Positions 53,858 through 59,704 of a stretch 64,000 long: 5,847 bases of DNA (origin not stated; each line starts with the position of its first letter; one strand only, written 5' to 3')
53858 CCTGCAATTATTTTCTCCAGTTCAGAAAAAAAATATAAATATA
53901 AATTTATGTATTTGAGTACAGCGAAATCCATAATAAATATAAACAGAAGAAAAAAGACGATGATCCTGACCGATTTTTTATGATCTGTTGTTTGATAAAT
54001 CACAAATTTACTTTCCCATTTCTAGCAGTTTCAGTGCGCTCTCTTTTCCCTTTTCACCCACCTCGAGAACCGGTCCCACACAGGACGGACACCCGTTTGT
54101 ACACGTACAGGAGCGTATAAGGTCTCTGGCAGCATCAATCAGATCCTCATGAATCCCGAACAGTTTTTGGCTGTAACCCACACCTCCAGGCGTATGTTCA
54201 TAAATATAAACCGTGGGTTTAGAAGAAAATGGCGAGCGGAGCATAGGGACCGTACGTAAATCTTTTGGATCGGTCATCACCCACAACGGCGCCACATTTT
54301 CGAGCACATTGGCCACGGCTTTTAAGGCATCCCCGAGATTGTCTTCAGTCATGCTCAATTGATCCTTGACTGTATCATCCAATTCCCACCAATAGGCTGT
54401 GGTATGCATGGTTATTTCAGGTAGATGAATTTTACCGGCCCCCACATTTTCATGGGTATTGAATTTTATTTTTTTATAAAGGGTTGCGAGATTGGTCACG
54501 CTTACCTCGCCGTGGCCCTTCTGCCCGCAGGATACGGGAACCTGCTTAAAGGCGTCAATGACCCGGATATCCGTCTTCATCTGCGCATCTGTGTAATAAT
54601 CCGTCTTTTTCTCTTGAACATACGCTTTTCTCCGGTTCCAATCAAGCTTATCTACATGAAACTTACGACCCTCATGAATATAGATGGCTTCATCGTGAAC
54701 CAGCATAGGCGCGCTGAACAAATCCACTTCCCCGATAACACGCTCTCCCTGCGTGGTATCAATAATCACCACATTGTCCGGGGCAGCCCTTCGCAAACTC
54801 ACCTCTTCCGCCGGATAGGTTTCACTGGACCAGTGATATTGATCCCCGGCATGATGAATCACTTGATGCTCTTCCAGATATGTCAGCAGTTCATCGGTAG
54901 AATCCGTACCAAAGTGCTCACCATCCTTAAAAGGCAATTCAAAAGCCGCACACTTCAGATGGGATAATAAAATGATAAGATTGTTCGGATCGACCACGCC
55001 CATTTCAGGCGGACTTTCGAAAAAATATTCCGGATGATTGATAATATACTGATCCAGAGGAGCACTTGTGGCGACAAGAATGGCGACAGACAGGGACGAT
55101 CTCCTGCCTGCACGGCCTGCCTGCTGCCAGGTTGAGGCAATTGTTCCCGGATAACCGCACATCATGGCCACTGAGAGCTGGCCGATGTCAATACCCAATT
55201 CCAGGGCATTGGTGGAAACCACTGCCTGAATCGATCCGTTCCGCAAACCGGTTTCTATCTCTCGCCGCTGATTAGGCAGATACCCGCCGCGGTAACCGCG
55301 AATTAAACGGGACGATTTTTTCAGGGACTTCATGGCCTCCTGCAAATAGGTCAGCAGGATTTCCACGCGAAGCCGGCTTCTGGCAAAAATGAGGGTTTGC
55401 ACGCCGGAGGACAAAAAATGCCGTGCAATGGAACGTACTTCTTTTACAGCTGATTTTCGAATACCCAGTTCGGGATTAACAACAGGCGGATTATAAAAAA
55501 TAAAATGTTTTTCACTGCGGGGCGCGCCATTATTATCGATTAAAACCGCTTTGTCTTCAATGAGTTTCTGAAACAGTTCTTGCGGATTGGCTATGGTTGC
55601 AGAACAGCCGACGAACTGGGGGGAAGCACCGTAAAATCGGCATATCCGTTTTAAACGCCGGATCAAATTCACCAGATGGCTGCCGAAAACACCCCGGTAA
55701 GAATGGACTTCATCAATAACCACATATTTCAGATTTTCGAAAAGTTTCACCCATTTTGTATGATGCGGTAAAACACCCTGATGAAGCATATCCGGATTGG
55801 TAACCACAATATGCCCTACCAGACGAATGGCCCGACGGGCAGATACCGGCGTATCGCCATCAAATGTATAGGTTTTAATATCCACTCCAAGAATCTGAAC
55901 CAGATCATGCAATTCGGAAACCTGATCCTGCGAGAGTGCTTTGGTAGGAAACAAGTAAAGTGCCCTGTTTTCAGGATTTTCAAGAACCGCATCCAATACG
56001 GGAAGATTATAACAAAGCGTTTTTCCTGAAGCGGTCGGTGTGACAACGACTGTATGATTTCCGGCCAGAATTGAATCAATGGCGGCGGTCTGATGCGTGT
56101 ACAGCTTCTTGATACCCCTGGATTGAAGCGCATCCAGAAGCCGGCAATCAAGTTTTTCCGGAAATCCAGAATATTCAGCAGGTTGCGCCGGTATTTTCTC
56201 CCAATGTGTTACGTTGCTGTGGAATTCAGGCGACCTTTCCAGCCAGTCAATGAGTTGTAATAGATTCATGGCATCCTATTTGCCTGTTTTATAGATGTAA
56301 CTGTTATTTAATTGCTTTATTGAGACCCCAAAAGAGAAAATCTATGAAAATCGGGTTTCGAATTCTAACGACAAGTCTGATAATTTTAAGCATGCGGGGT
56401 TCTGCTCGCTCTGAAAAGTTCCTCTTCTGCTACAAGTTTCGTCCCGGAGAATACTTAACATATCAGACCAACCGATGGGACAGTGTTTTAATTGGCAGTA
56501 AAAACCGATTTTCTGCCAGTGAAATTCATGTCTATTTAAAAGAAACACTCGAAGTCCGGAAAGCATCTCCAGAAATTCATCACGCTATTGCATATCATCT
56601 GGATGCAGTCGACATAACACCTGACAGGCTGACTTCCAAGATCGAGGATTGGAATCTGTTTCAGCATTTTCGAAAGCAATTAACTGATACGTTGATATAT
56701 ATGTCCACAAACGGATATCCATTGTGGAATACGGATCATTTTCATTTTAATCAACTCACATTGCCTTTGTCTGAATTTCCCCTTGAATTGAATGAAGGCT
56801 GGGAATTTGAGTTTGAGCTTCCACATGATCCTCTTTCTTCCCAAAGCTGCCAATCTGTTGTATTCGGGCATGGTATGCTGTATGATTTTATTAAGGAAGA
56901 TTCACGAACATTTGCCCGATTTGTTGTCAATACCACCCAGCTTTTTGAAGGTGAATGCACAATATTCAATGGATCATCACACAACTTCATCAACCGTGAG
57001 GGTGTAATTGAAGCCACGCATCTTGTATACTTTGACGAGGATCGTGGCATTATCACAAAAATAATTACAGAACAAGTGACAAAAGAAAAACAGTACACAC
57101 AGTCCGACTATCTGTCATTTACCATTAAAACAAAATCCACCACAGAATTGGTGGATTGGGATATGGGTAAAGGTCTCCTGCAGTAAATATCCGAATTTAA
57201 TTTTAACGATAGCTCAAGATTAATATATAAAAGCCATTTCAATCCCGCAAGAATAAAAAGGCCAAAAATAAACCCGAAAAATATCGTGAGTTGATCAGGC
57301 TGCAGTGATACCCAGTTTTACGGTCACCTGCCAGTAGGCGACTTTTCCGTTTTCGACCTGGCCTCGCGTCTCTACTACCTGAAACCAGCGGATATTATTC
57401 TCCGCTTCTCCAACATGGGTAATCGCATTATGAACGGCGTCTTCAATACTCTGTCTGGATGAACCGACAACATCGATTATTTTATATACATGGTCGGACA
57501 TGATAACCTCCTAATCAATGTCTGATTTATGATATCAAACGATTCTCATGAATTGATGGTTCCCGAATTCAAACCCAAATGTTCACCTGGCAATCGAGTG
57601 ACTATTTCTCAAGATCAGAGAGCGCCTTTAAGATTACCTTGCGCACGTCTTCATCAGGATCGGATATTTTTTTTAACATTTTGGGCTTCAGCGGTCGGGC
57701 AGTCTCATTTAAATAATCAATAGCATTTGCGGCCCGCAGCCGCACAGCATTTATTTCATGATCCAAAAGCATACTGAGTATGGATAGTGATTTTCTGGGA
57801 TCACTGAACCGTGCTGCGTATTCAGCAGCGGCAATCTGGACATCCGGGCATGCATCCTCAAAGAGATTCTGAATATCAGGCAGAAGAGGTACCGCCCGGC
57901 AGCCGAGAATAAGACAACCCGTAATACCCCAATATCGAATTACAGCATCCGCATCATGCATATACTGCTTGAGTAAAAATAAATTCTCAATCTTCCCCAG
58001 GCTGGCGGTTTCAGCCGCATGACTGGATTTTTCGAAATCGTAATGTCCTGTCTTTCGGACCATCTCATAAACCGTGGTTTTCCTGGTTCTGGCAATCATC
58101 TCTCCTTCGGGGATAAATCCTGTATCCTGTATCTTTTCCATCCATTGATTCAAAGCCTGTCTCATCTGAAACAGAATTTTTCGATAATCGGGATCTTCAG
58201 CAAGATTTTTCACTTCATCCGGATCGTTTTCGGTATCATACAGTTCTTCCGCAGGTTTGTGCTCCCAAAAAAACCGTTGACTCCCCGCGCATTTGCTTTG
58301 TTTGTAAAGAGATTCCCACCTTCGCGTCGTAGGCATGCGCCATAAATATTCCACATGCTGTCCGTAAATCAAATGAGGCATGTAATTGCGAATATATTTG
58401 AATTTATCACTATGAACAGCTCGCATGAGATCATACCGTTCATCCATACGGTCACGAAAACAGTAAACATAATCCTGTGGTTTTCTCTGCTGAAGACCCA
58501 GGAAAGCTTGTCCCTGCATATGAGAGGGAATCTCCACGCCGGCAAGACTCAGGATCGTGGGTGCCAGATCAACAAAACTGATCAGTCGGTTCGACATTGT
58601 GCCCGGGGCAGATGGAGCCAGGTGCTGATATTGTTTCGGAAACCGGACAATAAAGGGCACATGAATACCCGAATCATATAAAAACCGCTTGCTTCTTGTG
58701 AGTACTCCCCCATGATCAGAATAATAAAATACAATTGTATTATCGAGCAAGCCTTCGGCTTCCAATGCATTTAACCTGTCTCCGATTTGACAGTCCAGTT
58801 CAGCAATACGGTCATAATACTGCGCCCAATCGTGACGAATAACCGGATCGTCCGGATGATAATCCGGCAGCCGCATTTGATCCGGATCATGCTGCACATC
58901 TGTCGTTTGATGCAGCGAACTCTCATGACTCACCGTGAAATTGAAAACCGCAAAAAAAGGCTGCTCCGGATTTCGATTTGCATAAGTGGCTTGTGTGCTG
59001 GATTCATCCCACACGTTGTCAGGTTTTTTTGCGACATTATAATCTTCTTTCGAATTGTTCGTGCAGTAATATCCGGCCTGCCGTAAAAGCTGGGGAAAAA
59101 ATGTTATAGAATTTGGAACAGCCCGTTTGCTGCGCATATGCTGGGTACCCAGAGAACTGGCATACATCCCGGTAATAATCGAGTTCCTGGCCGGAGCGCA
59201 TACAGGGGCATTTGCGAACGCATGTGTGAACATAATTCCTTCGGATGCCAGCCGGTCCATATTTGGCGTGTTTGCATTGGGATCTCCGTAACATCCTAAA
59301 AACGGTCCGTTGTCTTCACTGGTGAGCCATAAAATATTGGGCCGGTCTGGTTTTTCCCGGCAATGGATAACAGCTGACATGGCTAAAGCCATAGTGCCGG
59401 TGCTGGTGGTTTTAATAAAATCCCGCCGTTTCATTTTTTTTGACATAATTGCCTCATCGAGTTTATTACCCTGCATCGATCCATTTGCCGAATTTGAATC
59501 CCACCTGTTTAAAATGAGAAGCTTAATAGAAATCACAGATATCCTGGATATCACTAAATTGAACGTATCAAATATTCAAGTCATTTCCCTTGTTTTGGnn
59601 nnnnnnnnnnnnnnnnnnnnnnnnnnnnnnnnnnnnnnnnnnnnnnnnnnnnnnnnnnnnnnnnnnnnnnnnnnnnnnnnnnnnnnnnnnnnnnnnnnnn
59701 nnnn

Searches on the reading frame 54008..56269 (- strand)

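Call 46: search_protein_families(library=pfam, proteins=[window:54008-56269:-], max_evalue=0.00001)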
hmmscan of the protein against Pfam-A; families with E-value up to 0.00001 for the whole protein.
window:54008-56269:- (753 aa): 5 families
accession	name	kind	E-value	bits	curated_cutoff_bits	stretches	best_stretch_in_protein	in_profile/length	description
PF00270.35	DEAD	-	7e-34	117.4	26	1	58-231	2-166/167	DEAD/DEAH box helicase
PF09369.15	MZB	-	6.4e-20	72.1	24.2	1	653-731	2-80/80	MrfA Zn-binding domain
PF00271.37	Helicase_C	-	5.8e-16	59.1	23.5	1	286-390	10-109/110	Helicase conserved C-terminal domain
PF22982.3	WHD_HRQ1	-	3.3e-12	47.7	27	1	426-494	1-69/70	ATP-dependent helicase HRQ1, winged helix domain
PF04851.21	ResIII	-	8e-07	29.5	22.5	1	54-197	2-141/164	Type III restriction enzyme, res subunit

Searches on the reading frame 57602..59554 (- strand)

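Call 46: search_protein_families(library=pfam, proteins=[window:57602-59554:-], max_evalue=0.00001)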
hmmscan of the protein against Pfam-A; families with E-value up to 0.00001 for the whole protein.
window:57602-59554:- (650 aa): 4 families
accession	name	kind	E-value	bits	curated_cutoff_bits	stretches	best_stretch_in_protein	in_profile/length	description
PF00884.28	Sulfatase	-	1.6e-43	149.6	25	1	72-340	1-301/301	Sulfatase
PF16347.10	SGSH_C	-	6.3e-22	78.8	29.3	1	289-392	8-111/154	N-sulphoglucosamine sulphohydrolase, C-terminal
PF13646.12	HEAT_2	-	6.3e-09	36.4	27.7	0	527-611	4-86/88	HEAT repeats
PF02985.28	HEAT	-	4.1e-07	30.1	23.5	0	624-648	3-27/31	HEAT repeat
